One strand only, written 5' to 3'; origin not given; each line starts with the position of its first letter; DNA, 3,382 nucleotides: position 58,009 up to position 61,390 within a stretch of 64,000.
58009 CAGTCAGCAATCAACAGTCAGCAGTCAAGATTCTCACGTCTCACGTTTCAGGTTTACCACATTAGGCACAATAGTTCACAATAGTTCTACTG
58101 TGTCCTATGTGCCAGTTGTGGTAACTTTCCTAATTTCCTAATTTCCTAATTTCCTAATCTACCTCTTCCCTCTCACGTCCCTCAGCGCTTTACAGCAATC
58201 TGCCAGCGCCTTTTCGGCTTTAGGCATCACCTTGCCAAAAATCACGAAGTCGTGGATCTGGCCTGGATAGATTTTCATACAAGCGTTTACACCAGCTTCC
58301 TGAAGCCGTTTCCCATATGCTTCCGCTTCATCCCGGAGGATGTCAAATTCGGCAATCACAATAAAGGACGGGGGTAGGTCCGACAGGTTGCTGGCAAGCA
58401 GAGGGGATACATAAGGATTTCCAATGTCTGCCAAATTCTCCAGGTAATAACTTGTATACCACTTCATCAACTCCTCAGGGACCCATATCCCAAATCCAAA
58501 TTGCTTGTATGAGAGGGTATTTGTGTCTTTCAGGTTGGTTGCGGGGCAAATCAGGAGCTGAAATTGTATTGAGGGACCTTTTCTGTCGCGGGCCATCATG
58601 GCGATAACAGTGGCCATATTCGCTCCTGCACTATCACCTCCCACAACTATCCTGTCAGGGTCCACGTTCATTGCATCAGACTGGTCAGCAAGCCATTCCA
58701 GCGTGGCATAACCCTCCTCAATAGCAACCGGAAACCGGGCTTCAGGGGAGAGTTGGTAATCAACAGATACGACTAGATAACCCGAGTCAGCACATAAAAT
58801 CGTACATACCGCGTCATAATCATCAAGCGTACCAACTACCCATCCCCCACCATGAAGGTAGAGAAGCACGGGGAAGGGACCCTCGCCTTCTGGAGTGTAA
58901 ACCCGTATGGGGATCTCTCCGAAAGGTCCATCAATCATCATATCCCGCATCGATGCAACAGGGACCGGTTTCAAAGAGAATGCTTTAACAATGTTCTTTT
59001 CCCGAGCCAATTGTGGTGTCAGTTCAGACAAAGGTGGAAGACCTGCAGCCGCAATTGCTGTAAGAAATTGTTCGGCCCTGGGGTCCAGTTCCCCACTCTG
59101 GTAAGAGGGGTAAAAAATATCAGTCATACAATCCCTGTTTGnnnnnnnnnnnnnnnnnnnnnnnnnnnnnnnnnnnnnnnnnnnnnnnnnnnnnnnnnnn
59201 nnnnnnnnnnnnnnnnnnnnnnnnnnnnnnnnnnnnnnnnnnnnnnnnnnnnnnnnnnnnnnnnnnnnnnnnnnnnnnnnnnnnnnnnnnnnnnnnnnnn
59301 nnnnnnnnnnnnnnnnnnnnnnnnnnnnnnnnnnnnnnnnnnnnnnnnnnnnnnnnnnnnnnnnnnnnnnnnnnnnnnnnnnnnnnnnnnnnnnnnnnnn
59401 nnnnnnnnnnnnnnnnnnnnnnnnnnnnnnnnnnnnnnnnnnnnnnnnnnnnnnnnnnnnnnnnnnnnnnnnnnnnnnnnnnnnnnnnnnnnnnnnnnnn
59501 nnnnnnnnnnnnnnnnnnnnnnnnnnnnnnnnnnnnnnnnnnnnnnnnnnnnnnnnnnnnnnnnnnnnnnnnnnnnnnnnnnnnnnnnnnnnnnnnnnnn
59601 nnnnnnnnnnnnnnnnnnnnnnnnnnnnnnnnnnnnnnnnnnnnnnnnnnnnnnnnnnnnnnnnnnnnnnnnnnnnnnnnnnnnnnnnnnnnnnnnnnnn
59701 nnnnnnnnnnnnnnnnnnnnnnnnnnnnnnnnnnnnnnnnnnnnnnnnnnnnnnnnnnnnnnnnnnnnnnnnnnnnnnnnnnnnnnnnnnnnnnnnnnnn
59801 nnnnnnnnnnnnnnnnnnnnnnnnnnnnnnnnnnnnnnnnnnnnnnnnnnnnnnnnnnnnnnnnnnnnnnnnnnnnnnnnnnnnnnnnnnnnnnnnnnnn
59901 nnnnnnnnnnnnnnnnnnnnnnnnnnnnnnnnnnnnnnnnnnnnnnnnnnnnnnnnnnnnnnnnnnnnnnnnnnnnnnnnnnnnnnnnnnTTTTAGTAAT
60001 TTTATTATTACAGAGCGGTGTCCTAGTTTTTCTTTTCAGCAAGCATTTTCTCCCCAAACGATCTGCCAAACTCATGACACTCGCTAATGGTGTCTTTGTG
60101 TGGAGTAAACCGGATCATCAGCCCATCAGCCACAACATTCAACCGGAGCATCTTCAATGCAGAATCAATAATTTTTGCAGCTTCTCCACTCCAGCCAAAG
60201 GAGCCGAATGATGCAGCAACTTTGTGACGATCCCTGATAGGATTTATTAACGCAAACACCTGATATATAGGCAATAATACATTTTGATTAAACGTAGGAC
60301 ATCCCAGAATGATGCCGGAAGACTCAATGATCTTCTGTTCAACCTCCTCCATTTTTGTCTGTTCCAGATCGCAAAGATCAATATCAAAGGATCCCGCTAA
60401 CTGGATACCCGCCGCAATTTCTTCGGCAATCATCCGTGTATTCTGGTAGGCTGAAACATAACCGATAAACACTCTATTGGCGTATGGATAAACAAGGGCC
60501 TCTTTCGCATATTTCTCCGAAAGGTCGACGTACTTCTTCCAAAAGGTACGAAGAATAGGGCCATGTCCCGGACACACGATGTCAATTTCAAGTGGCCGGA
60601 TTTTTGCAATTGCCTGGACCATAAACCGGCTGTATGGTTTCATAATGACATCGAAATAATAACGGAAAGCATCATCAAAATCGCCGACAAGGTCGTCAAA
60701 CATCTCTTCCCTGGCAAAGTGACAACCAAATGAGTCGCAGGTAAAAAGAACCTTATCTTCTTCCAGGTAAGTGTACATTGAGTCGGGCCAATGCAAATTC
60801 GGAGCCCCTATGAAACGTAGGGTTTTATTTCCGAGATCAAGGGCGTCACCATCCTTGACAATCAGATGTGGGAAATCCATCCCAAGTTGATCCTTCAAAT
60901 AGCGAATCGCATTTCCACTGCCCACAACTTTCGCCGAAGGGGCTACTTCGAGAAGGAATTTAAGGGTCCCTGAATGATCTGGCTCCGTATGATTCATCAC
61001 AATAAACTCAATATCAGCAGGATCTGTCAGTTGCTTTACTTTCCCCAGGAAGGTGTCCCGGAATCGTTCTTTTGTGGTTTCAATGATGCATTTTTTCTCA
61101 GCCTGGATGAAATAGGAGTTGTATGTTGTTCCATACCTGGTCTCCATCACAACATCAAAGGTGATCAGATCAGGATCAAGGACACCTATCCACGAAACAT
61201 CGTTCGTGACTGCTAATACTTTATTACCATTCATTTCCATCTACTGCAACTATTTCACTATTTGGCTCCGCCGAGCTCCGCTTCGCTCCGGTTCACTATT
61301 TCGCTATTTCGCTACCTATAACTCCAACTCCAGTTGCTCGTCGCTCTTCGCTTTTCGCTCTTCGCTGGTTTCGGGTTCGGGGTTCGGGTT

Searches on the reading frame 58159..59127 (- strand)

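Call 15: search_protein_families(library=pfam, proteins=[window:58159-59127:-])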
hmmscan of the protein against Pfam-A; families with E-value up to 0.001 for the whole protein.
window:58159-59127:- (322 aa): 5 families
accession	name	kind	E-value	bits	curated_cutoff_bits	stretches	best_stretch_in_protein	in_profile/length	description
PF07859.19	Abhydrolase_3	-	6.1e-70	235.7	25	1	88-295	1-209/210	alpha/beta hydrolase fold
PF20434.5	BD-FAE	-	9.7e-23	81.2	26.8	1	76-182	3-113/215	BD-FAE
PF00135.34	COesterase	-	1.7e-08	34.3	27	1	76-180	90-205/515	Carboxylesterase family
PF07224.18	Chlorophyllase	-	4.1e-06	26.3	26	1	72-193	29-148/301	Chlorophyllase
PF00326.27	Peptidase_S9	-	7.7e-05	22.7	22.6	1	141-294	50-188/213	Prolyl oligopeptidase family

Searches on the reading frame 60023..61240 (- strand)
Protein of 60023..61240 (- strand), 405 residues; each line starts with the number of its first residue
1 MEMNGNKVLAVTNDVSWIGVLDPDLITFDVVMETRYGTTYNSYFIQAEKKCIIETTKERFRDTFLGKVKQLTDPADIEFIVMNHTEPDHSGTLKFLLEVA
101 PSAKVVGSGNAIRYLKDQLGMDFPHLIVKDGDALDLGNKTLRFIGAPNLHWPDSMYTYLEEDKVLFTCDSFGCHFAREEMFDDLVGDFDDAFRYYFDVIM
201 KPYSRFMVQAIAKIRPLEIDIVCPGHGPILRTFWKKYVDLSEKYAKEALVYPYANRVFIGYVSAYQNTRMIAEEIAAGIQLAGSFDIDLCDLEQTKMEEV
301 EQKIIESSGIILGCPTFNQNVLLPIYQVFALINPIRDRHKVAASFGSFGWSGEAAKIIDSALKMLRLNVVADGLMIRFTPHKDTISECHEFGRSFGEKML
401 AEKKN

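Call 53: find_encoding_contigs(protein=window:60023-61240:-, flank=10000, max_places=2)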
Protein window:60023-61240:- (405 aa): 8 contigs read that carry it; 2 places shown.
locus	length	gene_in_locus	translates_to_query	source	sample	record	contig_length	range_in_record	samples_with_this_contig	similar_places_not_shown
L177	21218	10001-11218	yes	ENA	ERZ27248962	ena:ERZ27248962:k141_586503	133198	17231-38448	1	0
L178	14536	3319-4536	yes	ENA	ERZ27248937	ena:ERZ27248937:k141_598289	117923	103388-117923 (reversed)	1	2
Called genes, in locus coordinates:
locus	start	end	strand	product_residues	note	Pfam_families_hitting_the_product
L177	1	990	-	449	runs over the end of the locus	PF07690:MFS_1, PF13347:MFS_2, PF07690:MFS_1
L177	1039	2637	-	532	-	PF23197:IG_AIR9 (faint), PF18962:Por_Secre_tail (weak)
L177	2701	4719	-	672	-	PF02922:CBM_48, PF00128:Alpha-amylase, PF02806:Alpha-amylase_C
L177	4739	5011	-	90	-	-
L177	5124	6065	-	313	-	PF04338:DUF481 (faint), PF11276:DUF3078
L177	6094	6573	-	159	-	PF01741:MscL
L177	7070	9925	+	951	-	PF00521:DNA_topoisoIV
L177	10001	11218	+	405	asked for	PF00753:Lactamase_B (weak), PF19583:ODP, PF00258:Flavodoxin_1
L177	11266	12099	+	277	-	-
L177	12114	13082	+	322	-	PF07224:Chlorophyllase (weak), PF00135:COesterase, PF20434:BD-FAE, PF07859:Abhydrolase_3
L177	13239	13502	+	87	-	-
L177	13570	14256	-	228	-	PF22285:DUF6962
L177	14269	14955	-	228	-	-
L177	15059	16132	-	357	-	PF00814:TsaD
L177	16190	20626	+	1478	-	PF05359:DUF748, PF27051:TamB_N, PF04357:TamB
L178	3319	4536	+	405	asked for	PF00753:Lactamase_B (weak), PF19583:ODP, PF00258:Flavodoxin_1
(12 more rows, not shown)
